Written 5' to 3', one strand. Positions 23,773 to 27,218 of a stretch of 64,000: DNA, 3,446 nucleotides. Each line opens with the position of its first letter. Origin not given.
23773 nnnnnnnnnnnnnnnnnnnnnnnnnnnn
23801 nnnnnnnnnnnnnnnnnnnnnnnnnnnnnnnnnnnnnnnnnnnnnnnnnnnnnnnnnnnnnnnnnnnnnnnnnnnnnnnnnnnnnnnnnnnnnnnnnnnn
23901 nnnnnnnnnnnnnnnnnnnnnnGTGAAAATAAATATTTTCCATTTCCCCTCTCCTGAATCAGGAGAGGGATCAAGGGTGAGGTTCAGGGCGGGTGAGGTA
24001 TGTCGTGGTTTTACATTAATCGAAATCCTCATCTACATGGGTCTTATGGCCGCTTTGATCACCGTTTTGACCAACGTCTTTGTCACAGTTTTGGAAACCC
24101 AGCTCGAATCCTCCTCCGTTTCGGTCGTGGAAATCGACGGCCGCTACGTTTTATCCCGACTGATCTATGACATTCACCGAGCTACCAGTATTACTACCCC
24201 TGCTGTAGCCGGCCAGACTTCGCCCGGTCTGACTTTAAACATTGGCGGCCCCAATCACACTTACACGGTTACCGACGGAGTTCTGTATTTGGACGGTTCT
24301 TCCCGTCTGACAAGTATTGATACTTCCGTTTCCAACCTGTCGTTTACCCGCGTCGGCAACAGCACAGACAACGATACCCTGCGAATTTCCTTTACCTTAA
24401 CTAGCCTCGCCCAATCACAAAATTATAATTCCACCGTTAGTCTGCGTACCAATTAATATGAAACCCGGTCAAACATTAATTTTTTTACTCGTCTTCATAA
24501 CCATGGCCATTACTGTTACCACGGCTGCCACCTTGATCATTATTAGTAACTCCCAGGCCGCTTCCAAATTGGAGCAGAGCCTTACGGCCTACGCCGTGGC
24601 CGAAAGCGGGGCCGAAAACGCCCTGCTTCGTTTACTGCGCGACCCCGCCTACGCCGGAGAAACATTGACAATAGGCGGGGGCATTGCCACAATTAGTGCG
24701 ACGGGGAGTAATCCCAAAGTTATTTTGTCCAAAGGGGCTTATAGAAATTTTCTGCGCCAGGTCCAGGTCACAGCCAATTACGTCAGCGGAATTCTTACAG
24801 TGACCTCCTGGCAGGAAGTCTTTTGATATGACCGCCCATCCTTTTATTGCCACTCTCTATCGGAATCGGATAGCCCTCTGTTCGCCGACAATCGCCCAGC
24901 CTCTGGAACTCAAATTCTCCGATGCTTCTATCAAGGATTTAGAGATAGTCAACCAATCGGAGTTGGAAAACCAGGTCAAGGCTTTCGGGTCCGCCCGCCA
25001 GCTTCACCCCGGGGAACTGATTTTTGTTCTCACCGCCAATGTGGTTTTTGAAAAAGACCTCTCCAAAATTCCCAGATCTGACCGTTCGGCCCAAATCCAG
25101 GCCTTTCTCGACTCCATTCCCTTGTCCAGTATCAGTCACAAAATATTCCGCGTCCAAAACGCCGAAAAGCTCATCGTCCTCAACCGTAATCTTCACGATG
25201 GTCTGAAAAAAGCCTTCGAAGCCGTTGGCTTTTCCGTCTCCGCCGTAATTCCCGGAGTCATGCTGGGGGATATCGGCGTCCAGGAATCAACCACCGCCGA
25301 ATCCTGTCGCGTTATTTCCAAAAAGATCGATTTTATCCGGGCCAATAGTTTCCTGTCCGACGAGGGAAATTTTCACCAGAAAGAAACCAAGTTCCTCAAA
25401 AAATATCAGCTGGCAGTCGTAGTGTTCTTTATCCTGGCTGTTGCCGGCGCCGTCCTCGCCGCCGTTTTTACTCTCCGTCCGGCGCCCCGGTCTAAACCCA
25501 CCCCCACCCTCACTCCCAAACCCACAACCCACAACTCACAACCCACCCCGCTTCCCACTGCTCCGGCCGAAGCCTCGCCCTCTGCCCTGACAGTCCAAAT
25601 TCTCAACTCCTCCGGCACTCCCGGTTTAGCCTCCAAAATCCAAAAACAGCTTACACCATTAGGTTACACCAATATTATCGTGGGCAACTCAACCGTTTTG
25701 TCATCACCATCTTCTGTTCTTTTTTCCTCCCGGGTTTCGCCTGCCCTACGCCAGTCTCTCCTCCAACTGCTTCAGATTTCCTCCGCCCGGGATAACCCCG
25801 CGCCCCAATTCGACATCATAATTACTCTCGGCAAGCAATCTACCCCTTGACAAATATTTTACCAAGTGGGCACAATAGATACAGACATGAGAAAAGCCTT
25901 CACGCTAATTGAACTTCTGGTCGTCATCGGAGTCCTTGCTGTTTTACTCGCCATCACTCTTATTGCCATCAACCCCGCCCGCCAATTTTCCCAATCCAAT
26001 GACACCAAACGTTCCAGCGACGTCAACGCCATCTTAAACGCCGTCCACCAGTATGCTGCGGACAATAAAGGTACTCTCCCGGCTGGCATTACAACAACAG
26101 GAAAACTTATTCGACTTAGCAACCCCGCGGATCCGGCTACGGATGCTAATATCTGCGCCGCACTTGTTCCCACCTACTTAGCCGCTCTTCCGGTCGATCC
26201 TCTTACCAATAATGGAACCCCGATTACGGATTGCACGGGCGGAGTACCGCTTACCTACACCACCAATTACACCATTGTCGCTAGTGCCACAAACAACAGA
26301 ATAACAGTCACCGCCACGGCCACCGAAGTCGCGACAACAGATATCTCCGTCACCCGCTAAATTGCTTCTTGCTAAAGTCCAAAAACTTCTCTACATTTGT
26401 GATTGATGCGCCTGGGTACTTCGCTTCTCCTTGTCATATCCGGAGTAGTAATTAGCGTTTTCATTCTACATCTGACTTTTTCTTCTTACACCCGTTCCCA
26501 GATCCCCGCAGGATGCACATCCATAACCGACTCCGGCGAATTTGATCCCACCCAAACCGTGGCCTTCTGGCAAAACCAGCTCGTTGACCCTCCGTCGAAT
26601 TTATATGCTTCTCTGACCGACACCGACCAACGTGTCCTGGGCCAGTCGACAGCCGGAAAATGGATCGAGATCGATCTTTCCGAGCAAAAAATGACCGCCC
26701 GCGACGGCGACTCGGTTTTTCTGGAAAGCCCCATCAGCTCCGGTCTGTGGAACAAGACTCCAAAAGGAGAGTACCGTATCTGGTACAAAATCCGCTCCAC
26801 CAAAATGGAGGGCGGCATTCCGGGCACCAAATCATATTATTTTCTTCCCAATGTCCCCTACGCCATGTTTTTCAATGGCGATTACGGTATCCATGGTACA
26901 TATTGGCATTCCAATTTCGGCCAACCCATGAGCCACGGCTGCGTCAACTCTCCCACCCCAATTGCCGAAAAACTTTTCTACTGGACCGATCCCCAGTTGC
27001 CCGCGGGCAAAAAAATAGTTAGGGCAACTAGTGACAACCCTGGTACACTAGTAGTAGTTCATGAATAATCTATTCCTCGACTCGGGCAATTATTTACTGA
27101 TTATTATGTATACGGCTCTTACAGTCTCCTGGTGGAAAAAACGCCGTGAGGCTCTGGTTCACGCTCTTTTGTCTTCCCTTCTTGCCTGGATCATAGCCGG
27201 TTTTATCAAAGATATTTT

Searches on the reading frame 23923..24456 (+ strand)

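Call 75: search_protein_families(library=pfam, proteins=[window:23923-24456:+], max_evalue=0.001)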
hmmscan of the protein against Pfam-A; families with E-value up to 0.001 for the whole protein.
window:23923-24456:+ (177 aa): 1 family
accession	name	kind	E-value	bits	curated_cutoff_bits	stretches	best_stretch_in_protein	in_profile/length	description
PF07963.17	N_methyl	-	6.6e-05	22.7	21.2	1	27-49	4-26/27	Prokaryotic N-terminal methylation motif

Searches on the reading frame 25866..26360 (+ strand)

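Call 75: search_protein_families(library=pfam, proteins=[window:25866-26360:+], max_evalue=0.001)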
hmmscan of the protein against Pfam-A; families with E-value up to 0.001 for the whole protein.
window:25866-26360:+ (164 aa): 1 family
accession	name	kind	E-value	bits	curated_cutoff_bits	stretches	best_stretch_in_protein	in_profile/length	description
PF07963.17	N_methyl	-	1.2e-06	28.2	21.2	1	9-31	4-26/27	Prokaryotic N-terminal methylation motif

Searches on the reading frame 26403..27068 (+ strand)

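Call 75: search_protein_families(library=pfam, proteins=[window:26403-27068:+], max_evalue=0.001)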
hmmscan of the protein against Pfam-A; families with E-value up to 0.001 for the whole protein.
window:26403-27068:+ (221 aa): 1 family
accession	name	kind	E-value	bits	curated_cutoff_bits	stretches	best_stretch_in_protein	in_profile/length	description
PF03734.19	YkuD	-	2e-20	74.3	23.4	1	86-219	2-146/146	L,D-transpeptidase catalytic domain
